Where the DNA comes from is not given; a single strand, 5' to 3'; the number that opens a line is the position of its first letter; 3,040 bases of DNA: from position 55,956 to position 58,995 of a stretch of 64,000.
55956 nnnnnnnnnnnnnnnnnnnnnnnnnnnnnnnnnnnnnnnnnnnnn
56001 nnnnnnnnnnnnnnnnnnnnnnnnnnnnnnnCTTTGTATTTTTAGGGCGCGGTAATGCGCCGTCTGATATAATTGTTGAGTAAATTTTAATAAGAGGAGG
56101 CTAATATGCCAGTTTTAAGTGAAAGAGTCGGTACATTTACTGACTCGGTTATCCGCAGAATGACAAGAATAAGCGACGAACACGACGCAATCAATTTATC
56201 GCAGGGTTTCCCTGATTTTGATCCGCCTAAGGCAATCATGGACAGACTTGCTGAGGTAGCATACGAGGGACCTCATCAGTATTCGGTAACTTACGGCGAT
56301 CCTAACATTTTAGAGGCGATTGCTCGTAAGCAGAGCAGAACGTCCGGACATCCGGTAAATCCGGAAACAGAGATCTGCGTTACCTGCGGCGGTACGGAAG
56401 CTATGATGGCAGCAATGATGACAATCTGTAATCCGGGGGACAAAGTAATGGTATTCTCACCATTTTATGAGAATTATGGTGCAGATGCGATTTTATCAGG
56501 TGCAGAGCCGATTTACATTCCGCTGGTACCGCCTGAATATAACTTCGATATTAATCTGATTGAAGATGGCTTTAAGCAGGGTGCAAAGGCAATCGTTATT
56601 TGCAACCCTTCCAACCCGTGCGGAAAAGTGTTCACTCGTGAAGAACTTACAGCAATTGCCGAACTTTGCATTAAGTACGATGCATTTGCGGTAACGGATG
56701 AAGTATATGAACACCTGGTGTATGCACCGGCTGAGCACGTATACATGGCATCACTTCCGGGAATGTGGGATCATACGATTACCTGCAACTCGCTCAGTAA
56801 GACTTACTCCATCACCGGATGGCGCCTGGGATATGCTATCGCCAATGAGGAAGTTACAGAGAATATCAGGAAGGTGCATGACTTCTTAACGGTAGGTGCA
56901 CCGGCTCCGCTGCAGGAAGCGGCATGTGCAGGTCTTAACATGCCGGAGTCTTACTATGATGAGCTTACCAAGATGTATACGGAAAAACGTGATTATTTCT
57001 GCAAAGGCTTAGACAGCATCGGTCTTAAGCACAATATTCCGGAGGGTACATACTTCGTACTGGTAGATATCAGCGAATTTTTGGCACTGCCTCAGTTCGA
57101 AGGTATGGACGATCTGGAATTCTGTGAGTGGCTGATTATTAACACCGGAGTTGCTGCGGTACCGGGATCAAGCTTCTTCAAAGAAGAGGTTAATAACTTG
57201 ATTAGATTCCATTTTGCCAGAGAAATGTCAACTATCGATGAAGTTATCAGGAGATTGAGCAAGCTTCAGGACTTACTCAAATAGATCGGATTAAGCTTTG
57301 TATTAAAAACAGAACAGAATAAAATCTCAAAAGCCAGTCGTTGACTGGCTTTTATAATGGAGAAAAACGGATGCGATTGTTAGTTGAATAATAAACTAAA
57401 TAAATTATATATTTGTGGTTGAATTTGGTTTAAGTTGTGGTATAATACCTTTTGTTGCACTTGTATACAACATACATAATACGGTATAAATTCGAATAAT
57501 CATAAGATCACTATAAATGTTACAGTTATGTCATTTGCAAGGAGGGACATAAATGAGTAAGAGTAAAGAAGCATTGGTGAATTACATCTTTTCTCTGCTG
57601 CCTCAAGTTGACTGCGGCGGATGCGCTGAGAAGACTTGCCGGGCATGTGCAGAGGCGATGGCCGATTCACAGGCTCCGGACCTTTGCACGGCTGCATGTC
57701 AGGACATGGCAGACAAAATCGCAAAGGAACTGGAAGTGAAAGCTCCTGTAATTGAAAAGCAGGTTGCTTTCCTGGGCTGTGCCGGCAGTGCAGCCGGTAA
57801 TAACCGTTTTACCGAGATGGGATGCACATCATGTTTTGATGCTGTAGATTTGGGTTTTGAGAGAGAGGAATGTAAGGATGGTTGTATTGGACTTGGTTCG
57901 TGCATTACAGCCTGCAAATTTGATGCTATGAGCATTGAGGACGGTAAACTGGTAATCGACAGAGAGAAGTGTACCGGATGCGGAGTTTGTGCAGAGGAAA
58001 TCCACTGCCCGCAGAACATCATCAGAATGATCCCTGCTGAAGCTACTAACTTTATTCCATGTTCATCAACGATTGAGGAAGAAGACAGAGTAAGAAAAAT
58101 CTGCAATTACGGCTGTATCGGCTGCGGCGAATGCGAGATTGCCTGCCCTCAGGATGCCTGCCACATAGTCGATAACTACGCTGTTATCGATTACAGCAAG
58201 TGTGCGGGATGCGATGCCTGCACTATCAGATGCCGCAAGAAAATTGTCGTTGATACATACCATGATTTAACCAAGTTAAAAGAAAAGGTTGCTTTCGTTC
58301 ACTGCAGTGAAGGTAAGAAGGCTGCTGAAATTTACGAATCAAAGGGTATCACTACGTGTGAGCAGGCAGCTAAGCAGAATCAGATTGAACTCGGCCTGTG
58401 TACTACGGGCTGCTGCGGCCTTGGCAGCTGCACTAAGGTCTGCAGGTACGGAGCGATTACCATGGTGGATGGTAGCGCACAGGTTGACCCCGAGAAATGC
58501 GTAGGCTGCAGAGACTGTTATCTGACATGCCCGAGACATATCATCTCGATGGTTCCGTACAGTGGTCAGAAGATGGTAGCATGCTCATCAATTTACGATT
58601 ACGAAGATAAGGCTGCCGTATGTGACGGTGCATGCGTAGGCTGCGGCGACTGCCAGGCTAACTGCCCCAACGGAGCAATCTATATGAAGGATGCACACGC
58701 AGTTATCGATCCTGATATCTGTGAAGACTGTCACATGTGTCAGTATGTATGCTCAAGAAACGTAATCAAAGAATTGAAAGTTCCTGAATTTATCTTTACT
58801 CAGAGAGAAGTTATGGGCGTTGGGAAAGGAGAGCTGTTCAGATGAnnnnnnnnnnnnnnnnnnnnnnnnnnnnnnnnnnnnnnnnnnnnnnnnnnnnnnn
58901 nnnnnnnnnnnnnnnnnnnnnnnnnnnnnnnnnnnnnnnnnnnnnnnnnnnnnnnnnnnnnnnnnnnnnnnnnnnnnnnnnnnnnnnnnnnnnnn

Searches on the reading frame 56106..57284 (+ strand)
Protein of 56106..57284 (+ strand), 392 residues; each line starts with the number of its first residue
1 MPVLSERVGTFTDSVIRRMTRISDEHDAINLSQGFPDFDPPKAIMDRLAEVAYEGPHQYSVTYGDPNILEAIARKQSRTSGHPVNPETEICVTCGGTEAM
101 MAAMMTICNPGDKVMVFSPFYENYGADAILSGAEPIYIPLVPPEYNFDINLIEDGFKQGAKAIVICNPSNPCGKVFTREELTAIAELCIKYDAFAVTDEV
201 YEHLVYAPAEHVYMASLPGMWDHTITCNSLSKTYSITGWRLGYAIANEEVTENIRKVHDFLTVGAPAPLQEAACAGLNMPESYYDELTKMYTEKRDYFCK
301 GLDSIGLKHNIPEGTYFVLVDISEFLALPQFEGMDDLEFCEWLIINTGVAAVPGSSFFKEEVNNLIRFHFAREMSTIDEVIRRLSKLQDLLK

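Call 11: search_protein_families(library=pfam, proteins=[window:56106-57284:+])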
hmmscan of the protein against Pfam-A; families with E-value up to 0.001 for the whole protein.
window:56106-57284:+ (392 aa): 2 families
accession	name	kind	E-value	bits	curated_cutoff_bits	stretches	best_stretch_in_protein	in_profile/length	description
PF00155.27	Aminotran_1_2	-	1.2e-66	225.8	19.7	1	27-384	2-361/361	Aminotransferase class I and II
PF01041.23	DegT_DnrJ_EryC1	-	0.00034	20.4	19.8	1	92-187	44-134/360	DegT/DnrJ/EryC1/StrS aminotransferase family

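Call 35: search_protein_families(library=ncbifam, max_evalue=1e-10, proteins=[window:56106-57284:+])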
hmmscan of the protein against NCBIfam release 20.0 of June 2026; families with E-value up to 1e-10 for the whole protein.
window:56106-57284:+ (392 aa): 62 families (the best 25 are shown)
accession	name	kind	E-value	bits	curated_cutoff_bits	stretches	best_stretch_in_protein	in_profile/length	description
NF006488.0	PRK08912.1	equivalog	5.7e-109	364.6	498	1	12-387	12-383/387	aminotransferase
NF005855.0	PRK07777.1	equivalog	6.9e-105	351.6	553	1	3-389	5-389/391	pyridoxal phosphate-dependent aminotransferase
NF006569.0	PRK09082.1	subfamily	1.8e-96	323.6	420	1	10-387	14-386/386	methionine aminotransferase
NF041364.1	GntC_guanitoxin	equivalog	4.3e-80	269.3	415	1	29-387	1-356/356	guanitoxin biosynthesis PLP-dependent (S)-gamma-hydroxy-L-arginine cyclodehydratase GntC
NF041091.1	asp_aminotase_Arch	equivalog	1.6e-72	244.4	550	1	23-386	24-373/376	aspartate aminotransferase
NF009079.0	PRK12414.1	subfamily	1.2e-70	238.5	481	1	9-387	15-384/384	methionine aminotransferase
NF005817.0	PRK07683.1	equivalog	1.9e-64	217.8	575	1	4-386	5-379/387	aminotransferase A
NF005816.0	PRK07682.1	equivalog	6.5e-63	212.7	620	1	4-387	6-382/390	aminotransferase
NF004975.0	PRK06348.1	equivalog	3e-62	210.8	549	1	24-388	27-383/384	pyridoxal phosphate-dependent aminotransferase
NF005588.0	PRK07309.1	equivalog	5.6e-61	206.6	576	1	13-386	16-384/391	pyridoxal phosphate-dependent aminotransferase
NF006756.0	PRK09276.1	subfamily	1.8e-59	201.6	507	1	22-388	27-386/387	LL-diaminopimelate aminotransferase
NF004621.0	PRK05957.1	equivalog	3.1e-59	200.7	498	1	8-386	8-381/389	pyridoxal phosphate-dependent aminotransferase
TIGR03540.1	DapC_direct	equivalog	4.3e-59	200.4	593.25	1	23-386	26-382/383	LL-diaminopimelate aminotransferase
NF004770.0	PRK06108.1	subfamily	9.3e-59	199.2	422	1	4-386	13-390/396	pyridoxal phosphate-dependent aminotransferase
NF005744.0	PRK07568.1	subfamily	4.4e-58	197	389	1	4-377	3-379/398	pyridoxal phosphate-dependent aminotransferase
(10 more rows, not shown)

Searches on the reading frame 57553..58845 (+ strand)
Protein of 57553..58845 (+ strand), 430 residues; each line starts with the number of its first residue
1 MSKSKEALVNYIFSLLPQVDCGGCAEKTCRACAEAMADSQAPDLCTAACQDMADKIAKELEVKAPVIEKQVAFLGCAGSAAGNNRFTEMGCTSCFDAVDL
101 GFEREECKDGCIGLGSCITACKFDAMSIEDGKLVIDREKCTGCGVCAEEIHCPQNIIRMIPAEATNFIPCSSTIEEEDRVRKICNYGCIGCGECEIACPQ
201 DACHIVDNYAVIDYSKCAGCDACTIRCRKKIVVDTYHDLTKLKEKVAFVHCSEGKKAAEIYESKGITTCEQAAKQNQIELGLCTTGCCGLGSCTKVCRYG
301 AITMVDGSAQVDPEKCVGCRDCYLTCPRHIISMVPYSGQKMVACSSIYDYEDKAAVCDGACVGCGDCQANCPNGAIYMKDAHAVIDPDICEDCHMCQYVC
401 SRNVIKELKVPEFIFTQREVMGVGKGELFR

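Call 11: search_protein_families(library=pfam, proteins=[window:57553-58845:+])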
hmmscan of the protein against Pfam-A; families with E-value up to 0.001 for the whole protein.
window:57553-58845:+ (430 aa): 8 families
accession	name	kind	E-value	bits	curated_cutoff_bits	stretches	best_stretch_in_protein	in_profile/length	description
PF12838.12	Fer4_7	-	7.4e-19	68.4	27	4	361-403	2-51/52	4Fe-4S dicluster domain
PF00037.32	Fer4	-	9.7e-19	66.8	21.1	1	310-331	2-23/24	4Fe-4S binding domain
PF13187.11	Fer4_9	-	1.3e-12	48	27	2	360-405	1-52/52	4Fe-4S dicluster domain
PF14697.11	Fer4_21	-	1.7e-11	44.5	35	3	309-378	1-59/59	4Fe-4S dicluster domain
PF12837.12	Fer4_6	-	3.9e-11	42.8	25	1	309-331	2-24/24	4Fe-4S binding domain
PF13237.11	Fer4_10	-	5.6e-09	36.2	25.5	2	360-400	8-52/53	4Fe-4S dicluster domain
PF12797.12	Fer4_2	-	1.5e-08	34.5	24.5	1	132-153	2-21/22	4Fe-4S binding domain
PF04060.18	FeS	-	7.5e-06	26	23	1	16-45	1-31/33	Putative Fe-S cluster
